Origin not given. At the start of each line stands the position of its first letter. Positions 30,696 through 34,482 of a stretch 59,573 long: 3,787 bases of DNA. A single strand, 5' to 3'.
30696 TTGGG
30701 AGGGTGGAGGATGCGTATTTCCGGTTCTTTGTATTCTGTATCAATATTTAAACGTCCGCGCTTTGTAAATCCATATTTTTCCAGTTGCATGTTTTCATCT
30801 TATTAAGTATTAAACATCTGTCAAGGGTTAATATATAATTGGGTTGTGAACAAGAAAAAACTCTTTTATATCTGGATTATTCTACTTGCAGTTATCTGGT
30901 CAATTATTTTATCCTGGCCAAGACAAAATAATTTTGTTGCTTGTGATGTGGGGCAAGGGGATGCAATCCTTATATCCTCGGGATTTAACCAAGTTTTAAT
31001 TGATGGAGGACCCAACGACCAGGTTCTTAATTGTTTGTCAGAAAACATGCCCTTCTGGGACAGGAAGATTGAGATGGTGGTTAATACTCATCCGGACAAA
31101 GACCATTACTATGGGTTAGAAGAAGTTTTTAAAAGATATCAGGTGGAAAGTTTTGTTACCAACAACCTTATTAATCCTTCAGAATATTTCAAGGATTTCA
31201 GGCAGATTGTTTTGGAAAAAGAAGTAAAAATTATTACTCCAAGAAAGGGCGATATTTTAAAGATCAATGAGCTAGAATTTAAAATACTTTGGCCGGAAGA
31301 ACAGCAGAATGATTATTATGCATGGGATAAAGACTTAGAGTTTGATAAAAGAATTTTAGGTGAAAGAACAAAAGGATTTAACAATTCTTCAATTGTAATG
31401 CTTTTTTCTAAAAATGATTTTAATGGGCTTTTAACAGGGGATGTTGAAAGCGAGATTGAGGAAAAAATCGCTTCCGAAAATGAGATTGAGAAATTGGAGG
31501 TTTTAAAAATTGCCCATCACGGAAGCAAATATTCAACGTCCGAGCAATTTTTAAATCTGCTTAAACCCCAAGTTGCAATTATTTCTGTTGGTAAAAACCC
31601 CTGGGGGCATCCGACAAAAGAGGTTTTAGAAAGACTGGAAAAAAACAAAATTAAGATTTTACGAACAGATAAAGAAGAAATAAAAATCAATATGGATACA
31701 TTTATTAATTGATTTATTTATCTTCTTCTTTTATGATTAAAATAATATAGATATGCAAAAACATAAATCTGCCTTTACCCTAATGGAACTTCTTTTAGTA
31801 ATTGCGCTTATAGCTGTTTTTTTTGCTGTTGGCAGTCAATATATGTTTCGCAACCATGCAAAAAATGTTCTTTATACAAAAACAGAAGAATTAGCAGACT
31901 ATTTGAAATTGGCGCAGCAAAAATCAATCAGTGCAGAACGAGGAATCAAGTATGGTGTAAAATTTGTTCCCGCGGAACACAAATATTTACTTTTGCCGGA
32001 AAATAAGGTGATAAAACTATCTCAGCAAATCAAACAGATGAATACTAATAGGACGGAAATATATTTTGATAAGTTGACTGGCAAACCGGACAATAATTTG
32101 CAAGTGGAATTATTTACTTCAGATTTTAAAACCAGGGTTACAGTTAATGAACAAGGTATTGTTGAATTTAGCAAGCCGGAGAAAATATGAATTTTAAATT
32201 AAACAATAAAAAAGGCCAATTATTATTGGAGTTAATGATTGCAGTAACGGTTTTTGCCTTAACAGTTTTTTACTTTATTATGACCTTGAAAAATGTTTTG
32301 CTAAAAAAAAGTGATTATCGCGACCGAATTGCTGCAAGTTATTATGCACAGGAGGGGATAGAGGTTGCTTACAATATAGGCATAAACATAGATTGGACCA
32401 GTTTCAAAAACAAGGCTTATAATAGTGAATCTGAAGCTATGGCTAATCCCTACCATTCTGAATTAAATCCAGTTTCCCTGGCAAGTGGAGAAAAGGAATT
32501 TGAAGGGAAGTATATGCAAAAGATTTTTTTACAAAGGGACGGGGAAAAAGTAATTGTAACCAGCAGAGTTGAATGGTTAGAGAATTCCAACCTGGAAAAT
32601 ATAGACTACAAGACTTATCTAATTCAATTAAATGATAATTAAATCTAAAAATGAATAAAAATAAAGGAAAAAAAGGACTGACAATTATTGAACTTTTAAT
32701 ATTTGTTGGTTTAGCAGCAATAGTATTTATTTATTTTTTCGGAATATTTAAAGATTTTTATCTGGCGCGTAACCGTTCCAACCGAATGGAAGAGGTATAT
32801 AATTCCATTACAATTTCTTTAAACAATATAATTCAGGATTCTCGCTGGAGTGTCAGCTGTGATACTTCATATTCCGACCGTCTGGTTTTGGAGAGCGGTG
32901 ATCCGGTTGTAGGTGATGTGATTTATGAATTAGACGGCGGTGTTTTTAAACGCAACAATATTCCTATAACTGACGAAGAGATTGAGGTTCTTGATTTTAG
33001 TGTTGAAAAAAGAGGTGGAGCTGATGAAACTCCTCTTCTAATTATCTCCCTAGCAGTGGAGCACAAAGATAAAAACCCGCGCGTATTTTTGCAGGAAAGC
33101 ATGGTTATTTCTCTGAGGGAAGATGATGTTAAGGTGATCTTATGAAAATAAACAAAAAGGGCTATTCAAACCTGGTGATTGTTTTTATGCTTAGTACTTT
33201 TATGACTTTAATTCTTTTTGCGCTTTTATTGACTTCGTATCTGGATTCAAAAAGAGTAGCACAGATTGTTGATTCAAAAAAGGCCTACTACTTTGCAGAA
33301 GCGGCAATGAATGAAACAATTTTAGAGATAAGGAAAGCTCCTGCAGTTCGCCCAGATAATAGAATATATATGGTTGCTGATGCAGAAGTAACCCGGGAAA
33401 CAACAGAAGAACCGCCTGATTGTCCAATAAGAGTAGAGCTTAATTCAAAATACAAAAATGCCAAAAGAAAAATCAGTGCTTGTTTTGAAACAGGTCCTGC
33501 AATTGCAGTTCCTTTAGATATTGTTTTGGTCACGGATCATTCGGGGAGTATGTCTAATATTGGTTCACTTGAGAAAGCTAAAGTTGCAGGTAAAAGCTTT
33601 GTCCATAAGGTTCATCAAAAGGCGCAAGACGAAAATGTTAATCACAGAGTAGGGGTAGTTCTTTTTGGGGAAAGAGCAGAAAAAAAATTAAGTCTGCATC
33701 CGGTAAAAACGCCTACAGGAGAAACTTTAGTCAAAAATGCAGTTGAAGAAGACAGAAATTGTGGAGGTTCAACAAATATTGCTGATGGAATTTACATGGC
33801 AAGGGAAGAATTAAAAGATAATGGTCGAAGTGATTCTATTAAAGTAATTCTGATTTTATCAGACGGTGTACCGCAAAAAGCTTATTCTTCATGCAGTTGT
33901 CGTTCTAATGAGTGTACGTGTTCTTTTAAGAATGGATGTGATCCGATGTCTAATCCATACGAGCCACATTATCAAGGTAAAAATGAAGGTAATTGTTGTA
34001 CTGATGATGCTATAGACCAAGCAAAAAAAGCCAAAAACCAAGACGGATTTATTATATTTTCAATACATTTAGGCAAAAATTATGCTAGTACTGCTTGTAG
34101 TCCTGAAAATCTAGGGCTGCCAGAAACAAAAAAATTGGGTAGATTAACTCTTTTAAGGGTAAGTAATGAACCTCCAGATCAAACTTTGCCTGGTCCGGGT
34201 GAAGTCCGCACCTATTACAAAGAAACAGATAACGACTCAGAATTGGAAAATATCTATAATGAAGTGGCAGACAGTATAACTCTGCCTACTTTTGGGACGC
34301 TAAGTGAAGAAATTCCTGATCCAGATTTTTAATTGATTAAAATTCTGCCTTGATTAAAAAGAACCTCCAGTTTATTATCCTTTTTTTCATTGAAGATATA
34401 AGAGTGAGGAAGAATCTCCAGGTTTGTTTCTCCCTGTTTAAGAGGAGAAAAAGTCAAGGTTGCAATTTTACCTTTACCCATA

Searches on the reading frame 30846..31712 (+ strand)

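Call 82: search_protein_families(library=pfam, proteins=[window:30846-31712:+], max_evalue=0.0001)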
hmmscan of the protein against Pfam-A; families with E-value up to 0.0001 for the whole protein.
window:30846-31712:+ (288 aa): 1 family
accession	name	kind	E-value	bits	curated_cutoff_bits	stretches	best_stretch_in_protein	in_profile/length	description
PF00753.33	Lactamase_B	-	4.6e-10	40.2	22.7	1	35-249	3-195/196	Metallo-beta-lactamase superfamily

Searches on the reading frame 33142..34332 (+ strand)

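Call 71: search_protein_families(library=pfam, proteins=[window:33142-34332:+], max_evalue=0.0001)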
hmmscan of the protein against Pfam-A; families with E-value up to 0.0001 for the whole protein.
window:33142-34332:+ (396 aa): 2 families
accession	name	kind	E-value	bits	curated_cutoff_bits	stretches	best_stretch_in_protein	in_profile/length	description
PF13519.12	VWA_2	-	2.4e-12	47.9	27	1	127-242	1-106/107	von Willebrand factor type A domain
PF00092.34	VWA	-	1.7e-11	45.1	23.8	1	126-246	1-117/174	von Willebrand factor type A domain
